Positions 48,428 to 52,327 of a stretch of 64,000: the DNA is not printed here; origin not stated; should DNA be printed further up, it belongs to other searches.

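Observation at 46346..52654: Giant surface protein fusing a PQQ-type propeller, sugar-binding modules and a diheme cytochrome c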

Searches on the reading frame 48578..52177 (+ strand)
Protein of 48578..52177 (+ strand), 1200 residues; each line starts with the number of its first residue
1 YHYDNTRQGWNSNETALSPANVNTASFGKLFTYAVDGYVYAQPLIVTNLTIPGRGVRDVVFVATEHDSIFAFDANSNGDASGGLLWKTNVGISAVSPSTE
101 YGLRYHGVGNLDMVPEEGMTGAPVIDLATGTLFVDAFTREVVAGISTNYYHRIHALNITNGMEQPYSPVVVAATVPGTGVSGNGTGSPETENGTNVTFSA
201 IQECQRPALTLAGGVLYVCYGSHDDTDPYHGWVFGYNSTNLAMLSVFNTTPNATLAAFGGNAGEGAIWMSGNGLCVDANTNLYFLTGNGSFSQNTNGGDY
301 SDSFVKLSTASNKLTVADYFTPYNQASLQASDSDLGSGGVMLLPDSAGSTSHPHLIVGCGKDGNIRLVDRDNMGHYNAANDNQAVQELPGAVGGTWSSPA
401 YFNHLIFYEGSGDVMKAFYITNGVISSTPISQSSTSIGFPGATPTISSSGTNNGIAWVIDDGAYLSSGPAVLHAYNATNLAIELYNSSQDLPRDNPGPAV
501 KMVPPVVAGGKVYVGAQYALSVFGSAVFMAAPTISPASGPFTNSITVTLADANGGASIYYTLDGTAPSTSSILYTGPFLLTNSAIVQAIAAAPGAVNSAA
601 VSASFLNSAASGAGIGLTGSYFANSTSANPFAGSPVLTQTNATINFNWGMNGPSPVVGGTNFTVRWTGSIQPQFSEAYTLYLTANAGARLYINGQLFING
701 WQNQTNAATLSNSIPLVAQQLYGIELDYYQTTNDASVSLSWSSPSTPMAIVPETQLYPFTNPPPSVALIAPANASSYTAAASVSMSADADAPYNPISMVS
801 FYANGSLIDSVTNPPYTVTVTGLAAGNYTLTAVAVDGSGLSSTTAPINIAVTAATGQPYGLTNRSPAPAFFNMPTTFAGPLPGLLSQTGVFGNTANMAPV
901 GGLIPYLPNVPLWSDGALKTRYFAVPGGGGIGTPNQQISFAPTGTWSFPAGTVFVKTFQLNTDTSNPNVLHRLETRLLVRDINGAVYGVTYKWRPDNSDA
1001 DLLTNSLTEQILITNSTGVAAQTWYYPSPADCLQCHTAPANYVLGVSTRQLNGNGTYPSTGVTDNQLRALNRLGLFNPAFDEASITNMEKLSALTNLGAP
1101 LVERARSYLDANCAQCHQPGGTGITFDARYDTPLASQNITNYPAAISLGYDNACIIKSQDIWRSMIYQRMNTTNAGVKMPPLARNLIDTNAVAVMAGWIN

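Call 35: search_protein_representatives(protein=window:48578-52177:+)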
Query: 1200 residues. Proteins with E-value up to 0.001 (for the whole library): 53822; up to 1e-10: 28727; up to 1e-30: 8597. The best 150 are listed.
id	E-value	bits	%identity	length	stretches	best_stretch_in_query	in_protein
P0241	0.0e+00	1891.9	68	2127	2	1-1200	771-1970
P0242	0.0e+00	1673.7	46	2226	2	1-1199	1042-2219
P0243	0.0e+00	1659.3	62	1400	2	1-1200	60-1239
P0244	0.0e+00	1570.9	61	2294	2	1-1199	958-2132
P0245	0.0e+00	1543.5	59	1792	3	1-860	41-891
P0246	0.0e+00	1489.8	56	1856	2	1-1200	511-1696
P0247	0.0e+00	1420.1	58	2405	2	1-1200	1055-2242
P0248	0.0e+00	1381.0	54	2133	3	1-1200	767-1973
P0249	0.0e+00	1373.8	53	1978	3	1-1200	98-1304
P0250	0.0e+00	1373.3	55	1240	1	1-1200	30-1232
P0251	0.0e+00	1321.4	63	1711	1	1-1029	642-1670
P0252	0.0e+00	1317.6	54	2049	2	3-1199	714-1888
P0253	0.0e+00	1199.2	39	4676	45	761-853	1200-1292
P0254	0.0e+00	1151.5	56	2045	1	1-1060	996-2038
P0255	0.0e+00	1120.5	51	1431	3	2-653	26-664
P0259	4.7e-292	988.4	50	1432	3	761-1199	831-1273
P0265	2.0e-251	853.8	40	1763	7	830-1199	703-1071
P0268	2.7e-229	780.5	42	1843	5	847-1199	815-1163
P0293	4.6e-184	630.7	43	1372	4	858-1200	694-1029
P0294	1.1e-183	629.4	45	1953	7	763-1200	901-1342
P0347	3.1e-150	518.7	41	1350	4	834-1199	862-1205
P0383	2.7e-137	475.8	42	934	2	1-525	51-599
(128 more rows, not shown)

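Call 37: search_protein_families(library=pfam, proteins=[P0259, P0265, P0268, P0293, P0347, P0294], max_evalue=0.0001)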
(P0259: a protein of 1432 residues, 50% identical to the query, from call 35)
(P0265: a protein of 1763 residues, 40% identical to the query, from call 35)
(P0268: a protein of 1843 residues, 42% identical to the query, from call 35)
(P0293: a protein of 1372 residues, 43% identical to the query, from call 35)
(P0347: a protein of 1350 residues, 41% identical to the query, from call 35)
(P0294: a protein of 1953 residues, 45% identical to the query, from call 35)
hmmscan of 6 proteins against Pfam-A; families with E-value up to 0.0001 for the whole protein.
P0259 (1432 aa): 4 families
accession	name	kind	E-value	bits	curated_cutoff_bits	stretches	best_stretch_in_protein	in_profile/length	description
PF13290.12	CHB_HEX_C_1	-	3.8e-30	104.1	22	2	556-623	1-66/67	Chitobiase/beta-hexosaminidase C-terminal domain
PF13287.12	Fn3_assoc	-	8.8e-25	87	23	2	567-626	1-58/59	Fn3 associated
PF17957.7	Big_7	-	1.1e-12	48.8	24.1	1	834-903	1-70/70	Bacterial Ig domain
PF07495.19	Y_Y_Y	-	5.6e-05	23.4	26.6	0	885-922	28-64/65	Y_Y_Y domain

P0265 (1763 aa): 5 families
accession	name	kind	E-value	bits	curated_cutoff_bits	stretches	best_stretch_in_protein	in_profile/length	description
PF07691.17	PA14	-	1.6e-114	378.8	24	4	1227-1358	3-143/147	PA14 domain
PF13290.12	CHB_HEX_C_1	-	5.8e-16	58.6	22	1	651-718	1-66/67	Chitobiase/beta-hexosaminidase C-terminal domain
PF10528.15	GLEYA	-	2.5e-15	57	26.2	0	1511-1581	1-81/91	GLEYA domain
PF22352.2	K319L-like_PKD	-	9.3e-14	51.6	27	1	1378-1460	1-84/84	K319L-like, PKD domain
PF13287.12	Fn3_assoc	-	4e-12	46.5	23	1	662-722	1-59/59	Fn3 associated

P0268 (1843 aa): 5 families
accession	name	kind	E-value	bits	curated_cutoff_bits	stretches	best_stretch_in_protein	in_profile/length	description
PF07691.17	PA14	-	5.9e-63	211.5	24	2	1354-1489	3-145/147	PA14 domain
PF22352.2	K319L-like_PKD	-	2.4e-15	56.7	27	2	1185-1261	12-84/84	K319L-like, PKD domain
PF10528.15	GLEYA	-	3.2e-12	47.1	26.2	0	1733-1803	1-81/91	GLEYA domain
PF17957.7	Big_7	-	1.6e-07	32.3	24.1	1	565-634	2-70/70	Bacterial Ig domain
PF18911.6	PKD_4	-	1.8e-05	25.1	27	0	1172-1261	4-85/85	PKD domain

P0293 (1372 aa): 3 families
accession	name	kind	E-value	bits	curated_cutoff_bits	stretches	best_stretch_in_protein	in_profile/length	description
PF07691.17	PA14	-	4.9e-30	104.7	24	1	1037-1169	3-145/147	PA14 domain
PF13290.12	CHB_HEX_C_1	-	1.8e-18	66.6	22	1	618-680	1-63/67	Chitobiase/beta-hexosaminidase C-terminal domain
PF13287.12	Fn3_assoc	-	1.5e-13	51.1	23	1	630-681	2-53/59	Fn3 associated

P0347 (1350 aa): 6 families
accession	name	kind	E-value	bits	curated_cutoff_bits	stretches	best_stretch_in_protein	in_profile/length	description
PF13290.12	CHB_HEX_C_1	-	9.3e-16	58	22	1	797-855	1-57/67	Chitobiase/beta-hexosaminidase C-terminal domain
PF17957.7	Big_7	-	1.9e-12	48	24.1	1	535-602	3-70/70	Bacterial Ig domain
PF13287.12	Fn3_assoc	-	2.1e-11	44.2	23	1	808-856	1-47/59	Fn3 associated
PF07691.17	PA14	-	5.9e-09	36.3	24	1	665-780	36-143/147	PA14 domain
PF00041.27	fn3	-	2.9e-06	27.8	25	1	1218-1302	2-82/84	Fibronectin type III domain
PF10528.15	GLEYA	-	2.4e-05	25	26.2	1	679-762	5-81/91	GLEYA domain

P0294 (1953 aa): 10 families
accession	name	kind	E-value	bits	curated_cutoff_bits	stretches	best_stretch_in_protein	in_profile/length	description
PF17957.7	Big_7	-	3.4e-76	252.3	24.1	6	1796-1864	1-70/70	Bacterial Ig domain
PF07995.17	GSDH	-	3.4e-48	165.1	25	1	53-396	5-323/332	Glucose / Sorbosone dehydrogenase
PF13385.13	Laminin_G_3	-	6.4e-31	108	27.6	1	744-892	1-151/151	Concanavalin A-like lectin/glucanases superfamily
PF13290.12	CHB_HEX_C_1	-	2.1e-19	69.7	22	1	1357-1419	1-63/67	Chitobiase/beta-hexosaminidase C-terminal domain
PF00801.26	PKD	-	2.2e-19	69.7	23.5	1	419-492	9-80/80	PKD domain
PF07495.19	Y_Y_Y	-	1.4e-16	60.6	26.6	0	1757-1790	27-62/65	Y_Y_Y domain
PF19077.6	Big_13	-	5.6e-15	56.1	27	0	1642-1703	36-102/102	Bacterial Ig-like domain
PF18911.6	PKD_4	-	2.7e-13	50.2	27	1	424-485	17-76/85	PKD domain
PF13287.12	Fn3_assoc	-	1.3e-12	48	23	1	1368-1422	1-55/59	Fn3 associated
PF22352.2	K319L-like_PKD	-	2.7e-08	34.1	27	0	1449-1517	12-82/84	K319L-like, PKD domain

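Call 72: find_encoding_contigs(protein=P0241, flank=10000, max_places=2)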
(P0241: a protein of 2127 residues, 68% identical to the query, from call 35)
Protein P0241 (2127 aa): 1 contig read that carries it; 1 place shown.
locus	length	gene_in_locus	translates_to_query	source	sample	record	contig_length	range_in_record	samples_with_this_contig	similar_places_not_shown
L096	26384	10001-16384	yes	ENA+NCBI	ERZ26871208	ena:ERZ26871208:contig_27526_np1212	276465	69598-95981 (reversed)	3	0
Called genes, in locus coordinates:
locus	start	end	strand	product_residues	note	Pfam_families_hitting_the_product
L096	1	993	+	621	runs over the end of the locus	PF13230:GATase_4 (weak), PF13522:GATase_6, PF13537:GATase_7, PF01380:SIS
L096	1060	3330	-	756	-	PF17678:Glyco_hydro_92N, PF07971:Glyco_hydro_92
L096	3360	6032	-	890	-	PF02837:Glyco_hydro_2_N, PF22666:Glyco_hydro_2_N2, PF00703:Glyco_hydro_2, PF02836:Glyco_hydro_2_C, PF16353:LacZ_4 (weak), PF02929:Bgal_small_N (weak)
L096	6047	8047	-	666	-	PF03629:SASA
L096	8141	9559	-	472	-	PF06824:Glyco_hydro_125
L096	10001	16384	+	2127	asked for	PF13385:Laminin_G_3, PF07679:I-set (weak), PF13287:Fn3_assoc, PF13290:CHB_HEX_C_1, PF07691:PA14, PF17957:Big_7, PF13290:CHB_HEX_C_1, PF13287:Fn3_assoc, +2 more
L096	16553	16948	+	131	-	PF03009:GDPD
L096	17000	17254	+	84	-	PF03009:GDPD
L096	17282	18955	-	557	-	PF00390:malic, PF03949:Malic_M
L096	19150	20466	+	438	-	-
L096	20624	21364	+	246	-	PF02348:CTP_transf_3, PF12804:NTP_transf_3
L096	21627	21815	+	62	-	PF06418:CTP_synth_N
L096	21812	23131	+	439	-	PF06418:CTP_synth_N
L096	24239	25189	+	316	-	PF02875:Mur_ligase_C (faint), PF27239:FOL3_C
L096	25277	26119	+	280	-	-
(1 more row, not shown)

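Call 83: search_protein_families(library=ncbifam, proteins=[P0383], max_evalue=0.001)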
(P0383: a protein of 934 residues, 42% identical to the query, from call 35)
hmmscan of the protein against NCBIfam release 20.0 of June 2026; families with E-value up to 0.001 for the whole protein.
P0383 (934 aa): 1 family
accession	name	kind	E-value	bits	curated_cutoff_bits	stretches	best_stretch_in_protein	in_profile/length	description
TIGR03806.1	chp_HNE_0200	subfamily_domain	7.2e-71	238.9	313.3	1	616-930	2-313/314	SO2930 family diheme c-type cytochrome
